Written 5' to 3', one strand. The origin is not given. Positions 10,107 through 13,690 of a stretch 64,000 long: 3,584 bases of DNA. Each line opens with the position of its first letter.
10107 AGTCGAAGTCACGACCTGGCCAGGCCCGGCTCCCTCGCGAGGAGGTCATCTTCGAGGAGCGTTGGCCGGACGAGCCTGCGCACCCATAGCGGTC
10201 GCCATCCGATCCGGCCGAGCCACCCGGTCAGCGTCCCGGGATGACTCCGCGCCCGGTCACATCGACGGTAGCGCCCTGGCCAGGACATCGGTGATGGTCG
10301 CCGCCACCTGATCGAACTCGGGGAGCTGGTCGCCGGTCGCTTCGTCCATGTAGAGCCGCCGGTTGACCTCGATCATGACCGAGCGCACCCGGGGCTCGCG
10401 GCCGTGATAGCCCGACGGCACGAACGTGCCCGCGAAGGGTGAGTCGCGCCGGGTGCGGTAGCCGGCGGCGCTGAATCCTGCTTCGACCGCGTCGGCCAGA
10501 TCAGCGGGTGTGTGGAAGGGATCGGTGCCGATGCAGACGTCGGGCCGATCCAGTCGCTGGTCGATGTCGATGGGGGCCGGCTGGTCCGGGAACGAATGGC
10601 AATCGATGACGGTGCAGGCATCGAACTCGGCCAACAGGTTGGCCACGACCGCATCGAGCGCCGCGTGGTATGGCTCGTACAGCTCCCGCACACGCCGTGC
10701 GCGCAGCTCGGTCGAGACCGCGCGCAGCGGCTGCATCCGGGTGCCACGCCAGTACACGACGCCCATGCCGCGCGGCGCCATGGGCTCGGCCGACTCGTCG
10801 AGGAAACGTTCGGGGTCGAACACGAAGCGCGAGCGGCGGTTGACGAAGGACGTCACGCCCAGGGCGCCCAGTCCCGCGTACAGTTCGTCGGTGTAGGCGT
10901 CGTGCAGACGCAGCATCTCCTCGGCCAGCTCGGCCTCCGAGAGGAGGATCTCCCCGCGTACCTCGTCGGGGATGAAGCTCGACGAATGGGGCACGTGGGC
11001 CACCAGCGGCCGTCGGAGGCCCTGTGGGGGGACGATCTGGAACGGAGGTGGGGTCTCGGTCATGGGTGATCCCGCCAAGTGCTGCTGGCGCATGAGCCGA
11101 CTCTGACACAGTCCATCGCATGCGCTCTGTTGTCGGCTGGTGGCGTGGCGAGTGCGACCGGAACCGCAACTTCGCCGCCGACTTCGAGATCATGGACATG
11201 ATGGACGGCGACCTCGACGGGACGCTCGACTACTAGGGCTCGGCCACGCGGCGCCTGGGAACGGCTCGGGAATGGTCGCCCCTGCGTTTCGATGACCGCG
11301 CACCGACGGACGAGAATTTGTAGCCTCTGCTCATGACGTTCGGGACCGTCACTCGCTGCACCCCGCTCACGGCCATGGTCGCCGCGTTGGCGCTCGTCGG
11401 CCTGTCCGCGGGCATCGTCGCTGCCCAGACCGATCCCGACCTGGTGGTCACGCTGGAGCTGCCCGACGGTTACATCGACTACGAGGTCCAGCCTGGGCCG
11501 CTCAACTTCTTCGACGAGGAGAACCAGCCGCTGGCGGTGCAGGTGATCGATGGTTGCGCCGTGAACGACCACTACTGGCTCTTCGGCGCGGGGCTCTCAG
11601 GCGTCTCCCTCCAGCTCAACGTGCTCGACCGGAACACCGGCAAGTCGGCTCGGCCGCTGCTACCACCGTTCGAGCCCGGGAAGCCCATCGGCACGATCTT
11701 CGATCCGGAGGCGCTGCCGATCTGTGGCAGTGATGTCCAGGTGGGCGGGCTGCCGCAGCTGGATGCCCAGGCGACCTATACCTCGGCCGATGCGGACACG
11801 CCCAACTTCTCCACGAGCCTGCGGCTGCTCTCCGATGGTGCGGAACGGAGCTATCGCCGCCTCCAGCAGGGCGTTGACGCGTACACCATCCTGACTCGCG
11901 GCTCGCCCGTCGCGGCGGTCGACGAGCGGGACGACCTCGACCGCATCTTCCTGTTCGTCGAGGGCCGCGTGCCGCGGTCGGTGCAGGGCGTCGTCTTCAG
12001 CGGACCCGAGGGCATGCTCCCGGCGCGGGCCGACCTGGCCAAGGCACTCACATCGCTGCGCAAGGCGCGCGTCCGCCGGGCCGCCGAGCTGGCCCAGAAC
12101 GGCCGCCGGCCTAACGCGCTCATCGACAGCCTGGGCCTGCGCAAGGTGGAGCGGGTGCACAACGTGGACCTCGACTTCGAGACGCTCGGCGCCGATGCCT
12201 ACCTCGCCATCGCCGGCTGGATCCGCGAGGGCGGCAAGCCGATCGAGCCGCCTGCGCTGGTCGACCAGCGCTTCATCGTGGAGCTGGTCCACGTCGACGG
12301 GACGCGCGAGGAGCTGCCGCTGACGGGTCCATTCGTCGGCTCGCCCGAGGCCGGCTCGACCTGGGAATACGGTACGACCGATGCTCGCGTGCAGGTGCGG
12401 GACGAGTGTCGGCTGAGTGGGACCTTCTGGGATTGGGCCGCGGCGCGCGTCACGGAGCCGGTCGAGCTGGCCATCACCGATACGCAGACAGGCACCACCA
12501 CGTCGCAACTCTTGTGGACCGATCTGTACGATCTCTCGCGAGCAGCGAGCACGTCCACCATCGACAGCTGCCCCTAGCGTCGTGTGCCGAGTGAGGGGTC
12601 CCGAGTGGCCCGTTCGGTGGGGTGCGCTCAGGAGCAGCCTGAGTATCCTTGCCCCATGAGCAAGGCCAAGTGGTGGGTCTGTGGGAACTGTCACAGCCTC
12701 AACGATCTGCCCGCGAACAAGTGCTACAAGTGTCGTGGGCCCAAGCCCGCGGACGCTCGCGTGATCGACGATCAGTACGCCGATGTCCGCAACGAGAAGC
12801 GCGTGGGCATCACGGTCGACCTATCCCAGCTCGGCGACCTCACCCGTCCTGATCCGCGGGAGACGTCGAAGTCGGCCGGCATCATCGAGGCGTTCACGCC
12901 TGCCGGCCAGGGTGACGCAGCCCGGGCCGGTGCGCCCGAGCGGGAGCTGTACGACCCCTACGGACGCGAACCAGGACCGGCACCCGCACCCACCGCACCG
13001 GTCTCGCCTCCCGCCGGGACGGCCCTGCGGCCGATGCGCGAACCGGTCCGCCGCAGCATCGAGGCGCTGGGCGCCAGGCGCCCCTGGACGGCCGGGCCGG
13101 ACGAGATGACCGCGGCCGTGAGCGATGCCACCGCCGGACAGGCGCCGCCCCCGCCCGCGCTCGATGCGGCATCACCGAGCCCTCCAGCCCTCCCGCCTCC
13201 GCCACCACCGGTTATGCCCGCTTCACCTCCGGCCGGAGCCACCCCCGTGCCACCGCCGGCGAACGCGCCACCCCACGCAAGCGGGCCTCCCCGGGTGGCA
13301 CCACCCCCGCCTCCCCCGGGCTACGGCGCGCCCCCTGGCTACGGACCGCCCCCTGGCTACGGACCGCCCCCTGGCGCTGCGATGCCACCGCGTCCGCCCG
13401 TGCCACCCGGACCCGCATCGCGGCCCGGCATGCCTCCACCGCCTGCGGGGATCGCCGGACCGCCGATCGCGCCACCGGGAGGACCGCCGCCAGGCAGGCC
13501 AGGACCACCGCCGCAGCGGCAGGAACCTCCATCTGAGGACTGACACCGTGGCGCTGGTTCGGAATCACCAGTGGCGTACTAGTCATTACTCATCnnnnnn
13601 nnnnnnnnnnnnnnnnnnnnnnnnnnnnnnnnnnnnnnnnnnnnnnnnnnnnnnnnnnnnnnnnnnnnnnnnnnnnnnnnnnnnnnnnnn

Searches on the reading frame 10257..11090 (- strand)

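Call 48: search_protein_families(library=pfam, proteins=[window:10257-11090:-], max_evalue=0.001)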
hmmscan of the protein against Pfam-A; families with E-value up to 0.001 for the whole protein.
window:10257-11090:- (277 aa): 1 family
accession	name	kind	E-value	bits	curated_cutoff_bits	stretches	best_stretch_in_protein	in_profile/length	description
PF05013.17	FGase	-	3.6e-51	174.8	28.9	1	28-248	2-219/219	N-formylglutamate amidohydrolase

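Call 50: search_protein_families(library=padloc, proteins=[window:10257-11090:-], max_evalue=0.001)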
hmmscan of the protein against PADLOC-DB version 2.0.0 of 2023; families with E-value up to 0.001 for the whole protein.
window:10257-11090:- (277 aa): 0 families

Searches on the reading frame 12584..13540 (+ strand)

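Call 6: search_protein_families(library=pfam, proteins=[window:12584-13540:+], max_evalue=0.1)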
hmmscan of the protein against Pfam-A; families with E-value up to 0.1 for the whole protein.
window:12584-13540:+ (319 aa): 0 families

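Call 7: search_protein_families(library=ncbifam, proteins=[window:12584-13540:+], max_evalue=0.01)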
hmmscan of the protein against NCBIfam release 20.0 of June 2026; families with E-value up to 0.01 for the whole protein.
window:12584-13540:+ (319 aa): 1 family
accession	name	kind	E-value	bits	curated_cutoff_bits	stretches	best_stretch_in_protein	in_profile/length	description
NF003161.0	PRK04136.1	equivalog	0.005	16.3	54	0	31-51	15-35/49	50S ribosomal protein L40e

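Call 8: search_protein_families(library=padloc, proteins=[window:12584-13540:+], max_evalue=0.01)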
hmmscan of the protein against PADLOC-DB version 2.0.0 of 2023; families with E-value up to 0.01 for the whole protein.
window:12584-13540:+ (319 aa): 0 families
